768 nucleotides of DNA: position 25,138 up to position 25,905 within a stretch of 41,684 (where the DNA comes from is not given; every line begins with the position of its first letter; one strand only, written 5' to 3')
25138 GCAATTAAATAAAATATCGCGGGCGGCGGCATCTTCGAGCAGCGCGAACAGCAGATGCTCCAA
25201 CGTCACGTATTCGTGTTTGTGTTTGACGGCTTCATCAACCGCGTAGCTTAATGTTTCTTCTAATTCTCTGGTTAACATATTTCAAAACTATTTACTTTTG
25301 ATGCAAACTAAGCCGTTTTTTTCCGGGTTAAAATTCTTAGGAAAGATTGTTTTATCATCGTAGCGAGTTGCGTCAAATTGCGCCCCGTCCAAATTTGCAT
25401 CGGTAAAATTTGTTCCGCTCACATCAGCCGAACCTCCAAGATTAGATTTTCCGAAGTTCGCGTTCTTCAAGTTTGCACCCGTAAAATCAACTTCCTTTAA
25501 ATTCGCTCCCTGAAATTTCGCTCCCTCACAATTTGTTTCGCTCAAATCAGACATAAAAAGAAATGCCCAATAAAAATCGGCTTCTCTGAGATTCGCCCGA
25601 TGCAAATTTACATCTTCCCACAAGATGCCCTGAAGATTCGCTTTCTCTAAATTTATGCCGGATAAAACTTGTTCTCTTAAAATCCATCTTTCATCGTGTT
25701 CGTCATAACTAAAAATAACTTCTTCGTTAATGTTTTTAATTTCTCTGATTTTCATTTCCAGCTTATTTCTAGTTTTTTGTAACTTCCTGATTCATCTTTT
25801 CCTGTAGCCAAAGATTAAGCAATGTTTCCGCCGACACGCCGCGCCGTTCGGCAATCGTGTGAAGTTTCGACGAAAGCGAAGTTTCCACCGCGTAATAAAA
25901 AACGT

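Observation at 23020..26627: BrnT/BrnA-like toxin-antitoxin pair plus a pentapeptide-repeat protein wedged inside a clpS-clpA operon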

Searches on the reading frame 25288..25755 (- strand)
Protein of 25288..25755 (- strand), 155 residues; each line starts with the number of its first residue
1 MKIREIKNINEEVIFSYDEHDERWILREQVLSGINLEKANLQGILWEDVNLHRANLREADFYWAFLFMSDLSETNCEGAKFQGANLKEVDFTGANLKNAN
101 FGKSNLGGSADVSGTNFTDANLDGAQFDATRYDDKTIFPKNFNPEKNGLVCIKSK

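Call 3: search_protein_families(library=pfam, proteins=[window:25288-25755:-], max_evalue=0.01)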
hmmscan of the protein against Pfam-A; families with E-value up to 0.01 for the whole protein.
window:25288-25755:- (155 aa): 4 families
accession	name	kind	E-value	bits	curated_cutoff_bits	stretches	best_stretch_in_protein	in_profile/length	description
PF00805.28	Pentapeptide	-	1e-24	86.1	20.2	3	69-107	1-39/40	Pentapeptide repeats (8 copies)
PF13599.13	Pentapeptide_4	-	6.8e-13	48.9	38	1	70-109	37-76/78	Pentapeptide repeat region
PF13576.12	Pentapeptide_3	-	3e-11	43.8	27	2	91-129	1-41/48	Pentapeptide repeats (9 copies)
PF25296.1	Decapeptide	-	0.0025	18.1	45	0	55-105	6-56/74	Decapeptide repeat region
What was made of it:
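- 25288..25755 (-): Small cytoplasmic pentapeptide-repeat protein (155 aa). It is a separate module that is always found directly upstream of clpA. PF00805 scores 86 bits (call 3).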

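Call 4: search_protein_families(library=ncbifam, proteins=[window:25288-25755:-], max_evalue=0.01)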
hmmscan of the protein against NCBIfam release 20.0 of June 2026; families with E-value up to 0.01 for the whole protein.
window:25288-25755:- (155 aa): 17 families
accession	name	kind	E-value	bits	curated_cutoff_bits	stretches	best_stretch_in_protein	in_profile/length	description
NF052603.1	penta_Alr5209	equivalog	5.2e-22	78.1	125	2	69-149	33-112/113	Alr5209 family pentapeptide repeat protein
NF047416.1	penta_HetL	equivalog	2.1e-13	50.2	260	1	28-126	27-119/218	heterocyst differentiation pentapeptide repeat protein HetL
NF011743.0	PRK15196.1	equivalog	2.3e-11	43.2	354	1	32-125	150-237/350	type III secretion system effector PipB2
NF011744.0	PRK15197.1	equivalog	3.6e-10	39.5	274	1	31-129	156-253/291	SPI-2 type III secretion system effector PipB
NF000071.4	penta_rpt_QnrA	exception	1.5e-09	38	450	2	23-108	111-196/218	QnrA family quinolone resistance pentapeptide repeat protein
NF033086.2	penta_rpt_Qnr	equivalog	1e-07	31.9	240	1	47-124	49-125/211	Qnr family pentapeptide repeat protein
NF012152.0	penta_rpt_QnrC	exception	1.6e-07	31.6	500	1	46-125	54-132/221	QnrC family quinolone resistance pentapeptide repeat protein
NF000056.3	penta_rpt_QnrS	exception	9.3e-07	28.7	460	1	47-124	55-131/218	QnrS family quinolone resistance pentapeptide repeat protein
NF000421.1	penta_rpt_QnrVC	exception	1e-05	25.6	460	1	47-124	55-131/218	QnrVC family quinolone resistance pentapeptide repeat protein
NF012151.0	penta_rpt_QnrAS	exception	1.3e-05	25.4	490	1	47-124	55-131/218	QnrAS family quinolone resistance pentapeptide repeat protein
NF038182.1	penta_rpt_SmQnr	exception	1.7e-05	24.7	460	1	51-128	117-198/215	SmQnr family pentapeptide repeat protein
NF000349.1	mfpA_AE000516.2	equivalog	0.00032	20.6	360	1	27-128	30-150/183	pentapeptide repeat protein MfpA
NF011904.1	PRK15377.1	subfamily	0.00062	18.3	500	1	31-128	16-98/606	type III secretion system effector HECT-type E3 ubiquitin transferase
NF033375.2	penta_rpt_QnrE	exception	0.001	19.1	480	1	50-123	55-197/214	QnrE family quinolone resistance pentapeptide repeat protein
NF000139.2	penta_rpt_QnrD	exception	0.0033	17.4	425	1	47-123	52-127/214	QnrD family quinolone resistance pentapeptide repeat protein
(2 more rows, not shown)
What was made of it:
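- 25288..25755 (-): It falls far below the Qnr, MfpA and Alr5209 cut-offs (call 4).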

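Call 16: search_protein_families(library=padloc, proteins=[window:25288-25755:-], max_evalue=0.05)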
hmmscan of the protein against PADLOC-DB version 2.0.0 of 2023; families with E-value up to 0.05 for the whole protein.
window:25288-25755:- (155 aa): 0 families

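Call 56: find_homologous_proteins(query=window:25288-25755:-, max_evalue=0.001)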
Query window:25288-25755:- (155 aa): 47 proteins with E <= 0.001 among 81 candidates.
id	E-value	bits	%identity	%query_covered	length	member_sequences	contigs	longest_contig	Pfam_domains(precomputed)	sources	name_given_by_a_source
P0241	4.5e-99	347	100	100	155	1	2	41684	PF13576.13,PF13599.14,PF00805.29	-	-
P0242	5.1e-71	256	75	100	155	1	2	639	PF13576.13,PF13599.14,PF00805.29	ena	-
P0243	4.5e-66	240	70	100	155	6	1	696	PF13576.13,PF13599.14,PF00805.29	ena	-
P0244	1.8e-61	225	67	99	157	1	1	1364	PF13576.13,PF13599.14,PF00805.29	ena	-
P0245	1.4e-57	212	64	99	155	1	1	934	PF13576.13,PF13599.14,PF00805.29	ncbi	-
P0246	2.9e-57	211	65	100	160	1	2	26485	PF13576.13,PF13599.14,PF00805.29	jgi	jgi:uncharacterized protein YjbI with pentapeptide repeats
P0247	3.4e-57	211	66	99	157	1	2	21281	PF13576.13,PF13599.14,PF00805.29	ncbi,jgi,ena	ncbi:MAG TPA: pentapeptide repeat-containing protein [Pyrinomonadaceae bacterium]|jgi:uncharacterize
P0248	3.7e-57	211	67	100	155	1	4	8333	PF13576.13,PF13599.14,PF00805.29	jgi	jgi:uncharacterized protein YjbI with pentapeptide repeats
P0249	5.3e-57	210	64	100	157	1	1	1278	PF13576.13,PF13599.14,PF00805.29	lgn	-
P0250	9.5e-57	209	64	99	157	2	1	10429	PF13576.13,PF13599.14,PF00805.29,PF25296.2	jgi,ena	jgi:uncharacterized protein YjbI with pentapeptide repeats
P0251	1.5e-54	202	60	99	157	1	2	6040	PF13576.13,PF13599.14,PF00805.29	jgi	jgi:uncharacterized protein YjbI with pentapeptide repeats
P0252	2.8e-54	201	63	100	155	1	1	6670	PF13576.13,PF13599.14,PF00805.29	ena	-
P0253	7.0e-51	190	57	99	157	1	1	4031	PF13576.13,PF13599.14,PF00805.29,PF25296.2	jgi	jgi:uncharacterized protein YjbI with pentapeptide repeats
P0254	1.1e-46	177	60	90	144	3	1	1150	PF13576.13,PF13599.14,PF00805.29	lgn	-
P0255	3.4e-38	149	50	100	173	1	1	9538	PF13576.13,PF13599.14,PF00805.29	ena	-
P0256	1.0e-31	128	72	57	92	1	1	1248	PF13576.13,PF00805.29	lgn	-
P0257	5.4e-17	80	34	85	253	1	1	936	PF19062.6,PF13576.13,PF13599.14,PF00805.29,PF25296.2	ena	-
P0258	5.8e-14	70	39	63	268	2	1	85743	PF13576.13,PF13599.14,PF00805.29,PF25296.2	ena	-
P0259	2.5e-11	62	39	43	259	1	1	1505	PF13576.13,PF13599.14,PF00805.29,PF25296.2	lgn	-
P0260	3.5e-11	61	42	45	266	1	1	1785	PF13576.13,PF13599.14,PF00805.29,PF25296.2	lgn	-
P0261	1.1e-10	60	33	75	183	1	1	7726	PF13576.13,PF13599.14,PF00805.29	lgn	-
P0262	2.2e-9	56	36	54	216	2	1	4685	PF13576.13,PF13599.14,PF00805.29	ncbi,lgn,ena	-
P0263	2.5e-9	55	38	70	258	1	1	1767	PF13576.13,PF13599.14,PF00805.29,PF25296.2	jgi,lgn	-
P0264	7.0e-9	54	37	63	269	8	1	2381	PF13576.13,PF13599.14,PF00805.29,PF25296.2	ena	-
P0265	9.5e-9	54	37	75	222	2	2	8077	PF13576.13,PF13599.14,PF00805.29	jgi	jgi:uncharacterized protein YjbI with pentapeptide repeats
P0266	1.2e-8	53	39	74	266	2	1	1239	PF13576.13,PF13599.14,PF00805.29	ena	-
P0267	2.8e-8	52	31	72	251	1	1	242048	PF13576.13,PF13599.14,PF00805.29,PF25296.2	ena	-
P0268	8.5e-8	50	33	59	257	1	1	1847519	PF13576.13,PF13599.14,PF00805.29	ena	-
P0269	1.7e-7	49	41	51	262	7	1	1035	PF13576.13,PF13599.14,PF00805.29,PF25296.2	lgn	-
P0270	3.4e-7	49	39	46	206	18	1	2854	PF13576.13,PF13599.14,PF00805.29,PF25296.2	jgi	-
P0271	1.2e-6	47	38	78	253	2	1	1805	PF13576.13,PF13599.14,PF00805.29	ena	-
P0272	2.6e-6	46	40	45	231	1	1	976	PF13576.13,PF13599.14,PF00805.29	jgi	jgi:hypothetical protein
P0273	3.0e-6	45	33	92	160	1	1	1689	PF13576.13,PF13599.14,PF00805.29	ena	-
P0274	4.8e-6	45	32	53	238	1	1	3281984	PF13576.13,PF13599.14,PF00805.29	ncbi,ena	-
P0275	5.0e-6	45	36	63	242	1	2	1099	PF13576.13,PF13599.14,PF00805.29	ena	-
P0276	6.3e-6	44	33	74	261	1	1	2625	PF13576.13,PF13599.14,PF00805.29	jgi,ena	-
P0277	7.8e-6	44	30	85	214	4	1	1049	PF13576.13,PF13599.14,PF00805.29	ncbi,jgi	jgi:uncharacterized protein YjbI with pentapeptide repeats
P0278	8.0e-6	44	35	69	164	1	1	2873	PF13576.13,PF13599.14,PF00805.29,PF25296.2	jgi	jgi:uncharacterized protein YjbI with pentapeptide repeats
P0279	1.3e-5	43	30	88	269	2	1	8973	PF13576.13,PF13599.14,PF00805.29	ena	-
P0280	1.5e-5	43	34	67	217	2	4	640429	PF13576.13,PF13599.14,PF00805.29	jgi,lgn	jgi:uncharacterized protein YjbI with pentapeptide repeats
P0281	1.5e-5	43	34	66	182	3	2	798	PF13576.13,PF13599.14,PF00805.29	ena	-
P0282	2.8e-5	42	37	52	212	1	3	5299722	PF13576.13,PF13599.14,PF00805.29,PF25296.2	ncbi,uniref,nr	ncbi:pentapeptide repeat-containing protein [Gloeocapsopsis dulcis]|uniref:Low-complexity protein n=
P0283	4.0e-5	42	30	81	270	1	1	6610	PF13576.13,PF13599.14,PF00805.29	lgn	-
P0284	4.0e-5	42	30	85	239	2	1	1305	PF13599.14,PF00805.29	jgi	jgi:hypothetical protein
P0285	3.2e-4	39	38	63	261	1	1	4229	PF13576.13,PF13599.14,PF00805.29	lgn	-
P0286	5.1e-4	38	34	72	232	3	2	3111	PF13576.13,PF13599.14,PF00805.29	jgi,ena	jgi:uncharacterized protein YjbI with pentapeptide repeats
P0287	8.5e-4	37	37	61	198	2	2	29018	PF13576.13,PF13599.14,PF00805.29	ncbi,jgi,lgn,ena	jgi:uncharacterized protein YjbI with pentapeptide repeats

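Call 58: find_encoding_contigs(protein=P0246, flank=4000, max_places=2)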
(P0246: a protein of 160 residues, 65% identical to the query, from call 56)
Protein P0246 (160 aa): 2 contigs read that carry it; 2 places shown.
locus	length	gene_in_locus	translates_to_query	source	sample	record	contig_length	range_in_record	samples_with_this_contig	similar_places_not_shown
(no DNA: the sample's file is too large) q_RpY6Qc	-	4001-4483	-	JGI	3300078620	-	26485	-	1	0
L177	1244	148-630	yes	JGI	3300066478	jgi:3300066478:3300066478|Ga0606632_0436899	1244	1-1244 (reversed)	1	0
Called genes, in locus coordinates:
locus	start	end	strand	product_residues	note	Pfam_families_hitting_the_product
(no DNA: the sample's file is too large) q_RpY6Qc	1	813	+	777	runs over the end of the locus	PF03169:OPT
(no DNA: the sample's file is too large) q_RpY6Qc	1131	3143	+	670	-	PF13620:CarboxypepD_reg (weak), PF13715:CarbopepD_reg_2 (faint), PF17210:SdrD_B (faint), PF17802:SpaA (faint), PF22904:NOMO1-like_2nd (faint)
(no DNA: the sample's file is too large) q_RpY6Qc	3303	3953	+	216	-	-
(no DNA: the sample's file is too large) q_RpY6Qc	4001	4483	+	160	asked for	PF13576:Pentapeptide_3 (faint), PF13599:Pentapeptide_4 (weak), PF00805:Pentapeptide (weak)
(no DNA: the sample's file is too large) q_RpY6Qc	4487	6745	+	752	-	PF02861:Clp_N, PF23569:NBD_SMAX1 (weak), PF00004:AAA, PF17871:AAA_lid_9, PF07724:AAA_2, PF00004:AAA, PF07728:AAA_5, PF10431:ClpB_D2-small, +6 more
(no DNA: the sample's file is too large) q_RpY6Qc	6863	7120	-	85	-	-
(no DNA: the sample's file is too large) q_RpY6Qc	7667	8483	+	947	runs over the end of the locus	PF13620:CarboxypepD_reg, PF13715:CarbopepD_reg_2 (weak), PF00593:TonB_dep_Rec_b-barrel (weak), PF25183:OMP_b-brl_4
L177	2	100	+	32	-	?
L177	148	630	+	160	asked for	PF13576:Pentapeptide_3 (faint), PF13599:Pentapeptide_4 (weak), PF00805:Pentapeptide (weak)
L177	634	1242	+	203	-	?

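Call 59: find_encoding_contigs(protein=P0247, flank=4000, max_places=2)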
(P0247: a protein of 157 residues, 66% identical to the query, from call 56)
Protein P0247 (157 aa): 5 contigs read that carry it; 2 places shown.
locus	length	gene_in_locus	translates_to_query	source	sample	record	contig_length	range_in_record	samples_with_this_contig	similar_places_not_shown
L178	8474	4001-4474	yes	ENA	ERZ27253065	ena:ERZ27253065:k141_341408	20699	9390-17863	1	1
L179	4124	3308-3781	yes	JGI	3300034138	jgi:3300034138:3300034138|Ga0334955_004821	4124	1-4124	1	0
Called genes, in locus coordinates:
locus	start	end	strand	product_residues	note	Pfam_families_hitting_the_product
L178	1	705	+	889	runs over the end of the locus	PF22422:MGH1-like_GH, PF03200:Glyco_hydro_63 (weak), PF22422:MGH1-like_GH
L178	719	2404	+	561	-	PF20329:DUF6624, PF00092:VWA, PF13519:VWA_2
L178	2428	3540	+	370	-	PF08240:ADH_N, PF16912:Glu_dehyd_C, PF00107:ADH_zinc_N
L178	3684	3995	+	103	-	PF02617:ClpS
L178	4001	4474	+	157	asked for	PF13576:Pentapeptide_3 (faint), PF00805:Pentapeptide, PF13599:Pentapeptide_4 (weak), PF00805:Pentapeptide (weak)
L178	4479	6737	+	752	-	PF02861:Clp_N, PF00004:AAA, PF17871:AAA_lid_9, PF07724:AAA_2, PF13401:AAA_22 (weak), PF00004:AAA, PF07728:AAA_5, PF10431:ClpB_D2-small, +7 more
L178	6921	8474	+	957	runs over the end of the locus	PF13620:CarboxypepD_reg, PF13715:CarbopepD_reg_2 (weak), PF25183:OMP_b-brl_4, PF00593:TonB_dep_Rec_b-barrel, PF25183:OMP_b-brl_4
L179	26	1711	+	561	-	PF20329:DUF6624, PF00092:VWA, PF13519:VWA_2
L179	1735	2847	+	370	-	PF08240:ADH_N, PF16912:Glu_dehyd_C, PF00107:ADH_zinc_N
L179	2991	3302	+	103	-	PF02617:ClpS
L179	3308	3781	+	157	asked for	PF13576:Pentapeptide_3 (faint), PF00805:Pentapeptide, PF13599:Pentapeptide_4 (weak), PF00805:Pentapeptide (weak)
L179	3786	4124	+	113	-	?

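Call 60: find_encoding_contigs(protein=P0255, flank=4000, max_places=2)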
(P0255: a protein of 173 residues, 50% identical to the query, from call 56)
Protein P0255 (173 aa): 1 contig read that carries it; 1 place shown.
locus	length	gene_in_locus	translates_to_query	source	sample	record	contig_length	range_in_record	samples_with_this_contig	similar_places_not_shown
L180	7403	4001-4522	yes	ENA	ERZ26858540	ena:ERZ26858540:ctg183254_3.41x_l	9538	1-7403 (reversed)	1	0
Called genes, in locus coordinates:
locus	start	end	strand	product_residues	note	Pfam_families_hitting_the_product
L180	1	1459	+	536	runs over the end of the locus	PF20329:DUF6624, PF00092:VWA (weak)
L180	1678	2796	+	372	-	PF08240:ADH_N, PF16912:Glu_dehyd_C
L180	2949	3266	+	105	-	PF02617:ClpS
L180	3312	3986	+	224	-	-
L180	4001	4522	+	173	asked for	PF13576:Pentapeptide_3 (faint), PF13599:Pentapeptide_4 (faint), PF00805:Pentapeptide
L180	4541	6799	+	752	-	PF02861:Clp_N, PF05496:RuvB_N (faint), PF00004:AAA, PF17871:AAA_lid_9, PF07724:AAA_2, PF00004:AAA, PF07728:AAA_5, PF10431:ClpB_D2-small, +7 more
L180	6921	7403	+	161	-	?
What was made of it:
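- The PRP is found without the TA in L178/L179 and L180 (calls 59, 60).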

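Call 86: search_protein_families(library=pfam, proteins=[L180:3312-3986:+], max_evalue=0.01)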
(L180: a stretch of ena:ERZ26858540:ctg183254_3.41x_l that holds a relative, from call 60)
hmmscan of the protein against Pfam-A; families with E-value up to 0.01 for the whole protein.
L180:3312-3986:+ (224 aa): 0 families
